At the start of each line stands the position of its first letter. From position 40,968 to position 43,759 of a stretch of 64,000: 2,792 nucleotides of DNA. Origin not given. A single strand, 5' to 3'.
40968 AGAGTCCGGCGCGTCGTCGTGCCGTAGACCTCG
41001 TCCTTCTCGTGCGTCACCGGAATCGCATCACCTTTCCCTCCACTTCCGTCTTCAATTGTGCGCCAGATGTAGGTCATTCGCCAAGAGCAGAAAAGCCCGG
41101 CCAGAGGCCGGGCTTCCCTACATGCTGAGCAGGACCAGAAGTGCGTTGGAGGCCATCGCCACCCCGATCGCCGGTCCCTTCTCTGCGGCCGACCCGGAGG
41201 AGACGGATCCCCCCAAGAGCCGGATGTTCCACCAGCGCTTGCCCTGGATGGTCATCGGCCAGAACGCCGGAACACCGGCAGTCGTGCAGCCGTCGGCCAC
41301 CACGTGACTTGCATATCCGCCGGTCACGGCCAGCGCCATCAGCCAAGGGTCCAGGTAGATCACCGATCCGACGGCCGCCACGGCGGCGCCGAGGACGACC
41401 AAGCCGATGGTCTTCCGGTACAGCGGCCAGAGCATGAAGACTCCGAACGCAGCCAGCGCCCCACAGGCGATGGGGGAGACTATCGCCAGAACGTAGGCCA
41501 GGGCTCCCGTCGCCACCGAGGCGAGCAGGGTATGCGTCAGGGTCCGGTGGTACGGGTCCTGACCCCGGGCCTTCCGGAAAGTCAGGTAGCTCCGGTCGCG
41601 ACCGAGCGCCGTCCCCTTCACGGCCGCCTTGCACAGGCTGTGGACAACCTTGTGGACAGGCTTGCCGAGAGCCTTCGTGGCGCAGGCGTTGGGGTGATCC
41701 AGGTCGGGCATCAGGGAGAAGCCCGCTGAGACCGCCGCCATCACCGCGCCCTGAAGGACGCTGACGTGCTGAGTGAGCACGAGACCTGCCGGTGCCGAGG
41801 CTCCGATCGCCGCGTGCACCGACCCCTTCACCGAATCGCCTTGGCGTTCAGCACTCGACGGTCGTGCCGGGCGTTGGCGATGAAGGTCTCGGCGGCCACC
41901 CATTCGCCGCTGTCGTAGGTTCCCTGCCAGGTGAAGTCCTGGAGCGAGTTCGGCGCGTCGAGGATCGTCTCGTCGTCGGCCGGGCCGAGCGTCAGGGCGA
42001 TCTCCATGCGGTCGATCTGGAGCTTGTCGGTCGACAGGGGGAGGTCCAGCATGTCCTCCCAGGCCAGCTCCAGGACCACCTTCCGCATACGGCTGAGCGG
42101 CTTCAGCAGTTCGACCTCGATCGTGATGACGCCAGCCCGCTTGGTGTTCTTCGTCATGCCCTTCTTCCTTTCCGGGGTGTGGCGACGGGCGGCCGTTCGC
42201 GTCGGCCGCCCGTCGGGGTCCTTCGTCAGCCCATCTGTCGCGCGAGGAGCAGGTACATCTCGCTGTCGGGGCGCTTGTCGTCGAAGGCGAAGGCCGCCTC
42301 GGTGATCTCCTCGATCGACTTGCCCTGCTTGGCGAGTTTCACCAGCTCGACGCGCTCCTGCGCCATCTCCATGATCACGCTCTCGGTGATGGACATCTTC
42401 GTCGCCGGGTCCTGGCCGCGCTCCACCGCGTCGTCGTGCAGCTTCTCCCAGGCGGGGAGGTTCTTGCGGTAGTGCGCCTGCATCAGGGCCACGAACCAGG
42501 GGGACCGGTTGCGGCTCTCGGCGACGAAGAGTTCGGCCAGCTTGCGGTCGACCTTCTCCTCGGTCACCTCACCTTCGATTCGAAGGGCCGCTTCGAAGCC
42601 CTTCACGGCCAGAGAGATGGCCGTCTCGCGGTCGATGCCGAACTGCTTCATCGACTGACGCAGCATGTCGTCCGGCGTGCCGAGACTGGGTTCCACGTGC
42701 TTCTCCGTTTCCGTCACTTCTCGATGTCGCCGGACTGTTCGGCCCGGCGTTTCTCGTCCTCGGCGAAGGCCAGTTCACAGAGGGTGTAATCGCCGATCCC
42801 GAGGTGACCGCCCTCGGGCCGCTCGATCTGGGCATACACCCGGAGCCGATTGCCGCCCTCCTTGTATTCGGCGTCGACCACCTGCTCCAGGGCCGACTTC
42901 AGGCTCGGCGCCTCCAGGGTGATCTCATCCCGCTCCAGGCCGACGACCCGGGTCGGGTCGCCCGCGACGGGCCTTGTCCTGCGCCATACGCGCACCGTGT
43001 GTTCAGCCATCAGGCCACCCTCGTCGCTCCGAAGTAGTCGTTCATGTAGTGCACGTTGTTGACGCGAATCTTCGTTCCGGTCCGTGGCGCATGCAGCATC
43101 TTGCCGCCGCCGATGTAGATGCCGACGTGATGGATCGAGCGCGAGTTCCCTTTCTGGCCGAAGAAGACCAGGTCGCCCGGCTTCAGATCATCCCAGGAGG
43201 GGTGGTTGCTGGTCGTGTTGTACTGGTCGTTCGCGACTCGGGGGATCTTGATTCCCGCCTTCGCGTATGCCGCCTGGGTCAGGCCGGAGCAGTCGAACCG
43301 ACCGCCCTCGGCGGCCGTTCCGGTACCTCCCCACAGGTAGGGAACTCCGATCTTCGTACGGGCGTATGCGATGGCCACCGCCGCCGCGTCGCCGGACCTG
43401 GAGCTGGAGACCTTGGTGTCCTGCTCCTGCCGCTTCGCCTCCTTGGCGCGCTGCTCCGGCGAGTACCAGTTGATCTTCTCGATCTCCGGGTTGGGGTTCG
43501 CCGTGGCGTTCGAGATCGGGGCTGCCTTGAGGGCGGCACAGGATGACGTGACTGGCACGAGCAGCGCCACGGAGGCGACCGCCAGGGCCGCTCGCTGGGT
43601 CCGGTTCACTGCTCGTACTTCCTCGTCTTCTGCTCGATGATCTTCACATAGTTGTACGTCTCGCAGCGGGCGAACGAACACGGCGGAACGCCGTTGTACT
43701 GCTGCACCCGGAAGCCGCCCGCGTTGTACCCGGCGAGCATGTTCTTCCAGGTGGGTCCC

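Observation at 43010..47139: kil/kor-like module: GntR regulator divergent from membrane proteins plus a split SLT + NlpC/P60 wall-hydrolase pair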

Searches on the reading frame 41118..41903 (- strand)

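Call 4: search_protein_families(library=pfam, proteins=[window:41118-41903:-], max_evalue=0.01)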
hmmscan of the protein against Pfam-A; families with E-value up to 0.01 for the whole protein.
window:41118-41903:- (261 aa): 1 family
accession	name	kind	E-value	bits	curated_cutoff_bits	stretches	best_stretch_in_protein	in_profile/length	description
PF04307.19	YdjM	-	1.3e-16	61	29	1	29-236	5-135/176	YdjM inner membrane protein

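Call 9: search_protein_families(library=phrogs, proteins=[window:41118-41903:-], max_evalue=0.001)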
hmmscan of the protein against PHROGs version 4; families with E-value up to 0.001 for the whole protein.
window:41118-41903:- (261 aa): 1 family
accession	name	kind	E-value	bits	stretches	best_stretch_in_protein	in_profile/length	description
phrog_20744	-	other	3e-25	90.6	1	39-228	8-191/224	hydrolase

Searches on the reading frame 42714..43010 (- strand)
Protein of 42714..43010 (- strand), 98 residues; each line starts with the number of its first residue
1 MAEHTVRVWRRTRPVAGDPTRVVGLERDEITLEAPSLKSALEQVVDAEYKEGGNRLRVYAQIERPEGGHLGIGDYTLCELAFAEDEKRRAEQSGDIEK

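Call 4: search_protein_families(library=pfam, proteins=[window:42714-43010:-], max_evalue=0.01)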
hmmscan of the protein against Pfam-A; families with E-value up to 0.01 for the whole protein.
window:42714-43010:- (98 aa): 0 families

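Call 9: search_protein_families(library=phrogs, proteins=[window:42714-43010:-], max_evalue=0.001)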
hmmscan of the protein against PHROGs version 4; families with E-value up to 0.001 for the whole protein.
window:42714-43010:- (98 aa): 0 families

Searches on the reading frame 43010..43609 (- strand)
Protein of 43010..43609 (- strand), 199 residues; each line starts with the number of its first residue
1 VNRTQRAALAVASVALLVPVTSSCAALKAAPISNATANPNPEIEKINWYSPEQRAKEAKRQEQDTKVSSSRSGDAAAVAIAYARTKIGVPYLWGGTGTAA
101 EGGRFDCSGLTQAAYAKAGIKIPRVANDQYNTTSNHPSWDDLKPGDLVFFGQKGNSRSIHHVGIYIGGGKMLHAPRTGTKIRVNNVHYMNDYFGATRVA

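Call 4: search_protein_families(library=pfam, proteins=[window:43010-43603:-], max_evalue=0.01)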
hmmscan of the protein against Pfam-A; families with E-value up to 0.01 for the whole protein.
window:43010-43603:- (197 aa): 2 families
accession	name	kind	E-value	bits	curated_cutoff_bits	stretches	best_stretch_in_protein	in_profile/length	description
PF00877.26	NLPC_P60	-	1.6e-28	99.1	23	1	86-190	1-99/105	NlpC/P60 family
PF05382.19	Amidase_5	-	0.0027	18.1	21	1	127-188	64-122/142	Bacteriophage peptidoglycan hydrolase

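Call 9: search_protein_families(library=phrogs, proteins=[window:43010-43603:-], max_evalue=0.001)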
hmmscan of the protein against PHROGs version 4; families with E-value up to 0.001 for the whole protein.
window:43010-43603:- (197 aa): 10 families
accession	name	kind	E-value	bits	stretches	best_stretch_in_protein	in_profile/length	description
phrog_329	-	tail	1.7e-34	120.2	1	32-190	494-650/949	minor tail protein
phrog_400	-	tail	2.2e-27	97.3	1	51-196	504-651/654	tail protein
phrog_12508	-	unknown function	2.1e-25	90.7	1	55-187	121-247/260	-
phrog_25111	-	tail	4.8e-19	69.7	1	82-196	220-331/333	tail protein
phrog_2810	-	head and packaging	5.4e-17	62.3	1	72-187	508-611/952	virion structural protein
phrog_1015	-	tail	4.8e-11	43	1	56-193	620-787/795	tail protein with lysin activity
phrog_20677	-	unknown function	2.5e-09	37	1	102-190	459-548/631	-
phrog_971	-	lysis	0.00011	21.9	1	52-180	882-1023/1338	endolysin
phrog_2552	-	unknown function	0.00075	20.3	0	138-173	63-96/142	-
phrog_30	-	tail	0.00087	19.8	0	139-171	463-493/544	minor tail protein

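Call 16: search_protein_families(library=ncbifam, proteins=[window:43010-43609:-], max_evalue=0.01)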
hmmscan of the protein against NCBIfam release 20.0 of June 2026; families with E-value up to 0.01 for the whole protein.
window:43010-43609:- (199 aa): 8 families
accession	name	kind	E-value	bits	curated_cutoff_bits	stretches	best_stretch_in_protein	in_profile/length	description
NF046048.1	NlpC_P60_DIP1281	equivalog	3.6e-26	92.1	517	1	46-188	422-576/587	DIP1281 family NlpC/P60 protein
NF010495.0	PRK13914.1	equivalog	8.5e-25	87.7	647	1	19-187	308-467/481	invasion associated endopeptidase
NF038345.1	wall_hydro_RipC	exception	9.3e-25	87.8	425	1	35-186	207-351/362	peptidoglycan hydrolase RipC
NF033742.1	NlpC_p60_RipB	exception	1e-23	84.1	335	1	62-187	63-192/206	NlpC/P60 family peptidoglycan endopeptidase RipB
NF033741.1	NlpC_p60_RipA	exception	5.1e-20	71.9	625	1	74-187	326-443/457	NlpC/P60 family peptidoglycan endopeptidase RipA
NF033743.1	NlpC_inact_RipD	exception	3.2e-17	62.6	215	1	104-192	92-175/181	NlpC/P60 family peptidoglycan-binding protein RipD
NF040678.1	EntFM_CwpFM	equivalog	3.5e-16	59.2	720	1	56-187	292-416/430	enterotoxin EntFM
NF008096.1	PRK10838.1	equivalog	1.4e-11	44.6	186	1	19-198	16-185/189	bifunctional murein DD-endopeptidase/murein LD-carboxypeptidase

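Call 17: search_protein_families(library=padloc, proteins=[window:43010-43609:-], max_evalue=0.01)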
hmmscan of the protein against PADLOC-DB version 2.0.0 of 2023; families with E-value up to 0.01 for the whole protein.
window:43010-43609:- (199 aa): 0 families
